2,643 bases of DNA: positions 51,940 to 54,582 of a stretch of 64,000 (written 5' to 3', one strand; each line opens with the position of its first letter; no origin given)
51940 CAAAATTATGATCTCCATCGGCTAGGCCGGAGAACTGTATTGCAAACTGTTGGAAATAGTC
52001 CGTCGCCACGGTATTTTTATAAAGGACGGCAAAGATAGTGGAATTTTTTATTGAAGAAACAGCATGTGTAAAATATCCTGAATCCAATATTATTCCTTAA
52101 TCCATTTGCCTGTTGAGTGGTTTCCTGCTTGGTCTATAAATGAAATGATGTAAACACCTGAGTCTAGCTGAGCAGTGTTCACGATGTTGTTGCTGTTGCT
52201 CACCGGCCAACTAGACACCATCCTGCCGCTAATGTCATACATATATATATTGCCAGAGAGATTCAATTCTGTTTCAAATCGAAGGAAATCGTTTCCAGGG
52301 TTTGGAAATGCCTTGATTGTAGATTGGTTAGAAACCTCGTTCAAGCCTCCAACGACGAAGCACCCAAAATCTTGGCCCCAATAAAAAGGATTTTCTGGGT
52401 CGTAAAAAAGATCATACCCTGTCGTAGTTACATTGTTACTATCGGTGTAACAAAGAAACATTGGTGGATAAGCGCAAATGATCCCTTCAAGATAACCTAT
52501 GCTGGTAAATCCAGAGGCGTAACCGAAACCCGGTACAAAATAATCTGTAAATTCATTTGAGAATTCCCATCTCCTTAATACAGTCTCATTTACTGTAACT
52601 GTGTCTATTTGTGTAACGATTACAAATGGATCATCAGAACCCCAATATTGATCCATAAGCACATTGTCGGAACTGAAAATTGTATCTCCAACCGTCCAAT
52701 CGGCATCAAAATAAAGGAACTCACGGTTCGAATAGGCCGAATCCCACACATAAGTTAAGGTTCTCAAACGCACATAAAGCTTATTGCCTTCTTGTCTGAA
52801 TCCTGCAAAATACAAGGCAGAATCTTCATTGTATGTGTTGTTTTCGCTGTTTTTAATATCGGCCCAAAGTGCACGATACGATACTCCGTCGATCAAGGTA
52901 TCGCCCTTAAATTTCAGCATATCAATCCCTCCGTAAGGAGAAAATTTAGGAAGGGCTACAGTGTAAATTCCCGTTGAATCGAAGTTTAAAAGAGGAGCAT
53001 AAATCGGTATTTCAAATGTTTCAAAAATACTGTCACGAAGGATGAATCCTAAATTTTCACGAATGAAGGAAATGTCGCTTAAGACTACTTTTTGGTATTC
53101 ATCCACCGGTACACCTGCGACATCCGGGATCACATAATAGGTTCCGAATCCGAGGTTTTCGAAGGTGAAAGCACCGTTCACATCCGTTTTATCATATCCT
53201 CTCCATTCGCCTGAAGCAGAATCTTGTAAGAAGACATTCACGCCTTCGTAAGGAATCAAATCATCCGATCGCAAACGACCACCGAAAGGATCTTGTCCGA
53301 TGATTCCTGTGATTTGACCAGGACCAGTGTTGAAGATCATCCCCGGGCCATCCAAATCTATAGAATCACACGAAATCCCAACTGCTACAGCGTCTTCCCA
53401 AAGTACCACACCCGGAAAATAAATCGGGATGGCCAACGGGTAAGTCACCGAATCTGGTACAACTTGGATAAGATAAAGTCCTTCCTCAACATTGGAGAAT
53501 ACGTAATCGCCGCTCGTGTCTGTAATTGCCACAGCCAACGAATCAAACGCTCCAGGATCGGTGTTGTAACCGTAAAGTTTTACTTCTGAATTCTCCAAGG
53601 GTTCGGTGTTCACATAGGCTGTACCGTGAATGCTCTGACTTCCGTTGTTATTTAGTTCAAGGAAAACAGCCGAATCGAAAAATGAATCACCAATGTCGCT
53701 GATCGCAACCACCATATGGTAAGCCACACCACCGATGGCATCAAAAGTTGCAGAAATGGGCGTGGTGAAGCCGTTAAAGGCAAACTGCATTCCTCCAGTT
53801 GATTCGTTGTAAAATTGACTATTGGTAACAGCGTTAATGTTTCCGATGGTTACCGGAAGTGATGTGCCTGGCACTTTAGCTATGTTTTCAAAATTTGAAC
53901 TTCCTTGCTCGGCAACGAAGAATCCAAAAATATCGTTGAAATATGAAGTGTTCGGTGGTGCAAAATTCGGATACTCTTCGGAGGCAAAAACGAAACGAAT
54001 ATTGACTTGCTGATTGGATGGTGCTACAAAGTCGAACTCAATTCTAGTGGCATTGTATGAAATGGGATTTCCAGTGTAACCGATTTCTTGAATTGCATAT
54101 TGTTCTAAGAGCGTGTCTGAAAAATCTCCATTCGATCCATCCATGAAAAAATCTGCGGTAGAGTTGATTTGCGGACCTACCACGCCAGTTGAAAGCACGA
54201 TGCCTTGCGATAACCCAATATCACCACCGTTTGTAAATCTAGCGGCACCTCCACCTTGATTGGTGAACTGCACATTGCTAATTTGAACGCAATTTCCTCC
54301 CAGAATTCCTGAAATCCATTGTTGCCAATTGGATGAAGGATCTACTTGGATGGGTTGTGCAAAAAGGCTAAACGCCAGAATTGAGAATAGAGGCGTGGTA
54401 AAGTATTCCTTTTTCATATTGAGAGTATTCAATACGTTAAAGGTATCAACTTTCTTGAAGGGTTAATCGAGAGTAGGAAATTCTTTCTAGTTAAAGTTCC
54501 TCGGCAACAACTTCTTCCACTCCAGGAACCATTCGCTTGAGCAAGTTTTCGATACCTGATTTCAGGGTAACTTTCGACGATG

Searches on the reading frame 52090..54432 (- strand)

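Call 87: search_protein_families(library=pfam, proteins=[window:52090-54432:-], max_evalue=0.00001)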
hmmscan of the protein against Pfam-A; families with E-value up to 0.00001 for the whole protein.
window:52090-54432:- (780 aa): 3 families
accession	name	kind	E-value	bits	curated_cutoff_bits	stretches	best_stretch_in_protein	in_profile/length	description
PF18962.6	Por_Secre_tail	-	3.3e-09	37.4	27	1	709-772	2-69/75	Secretion system C-terminal sorting domain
PF13620.12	CarboxypepD_reg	-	1.3e-08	35.5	32.3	0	385-449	4-67/82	Carboxypeptidase regulatory-like domain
PF17210.9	SdrD_B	-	1.4e-08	35.3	29.7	0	255-325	6-65/112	SdrD B-like domain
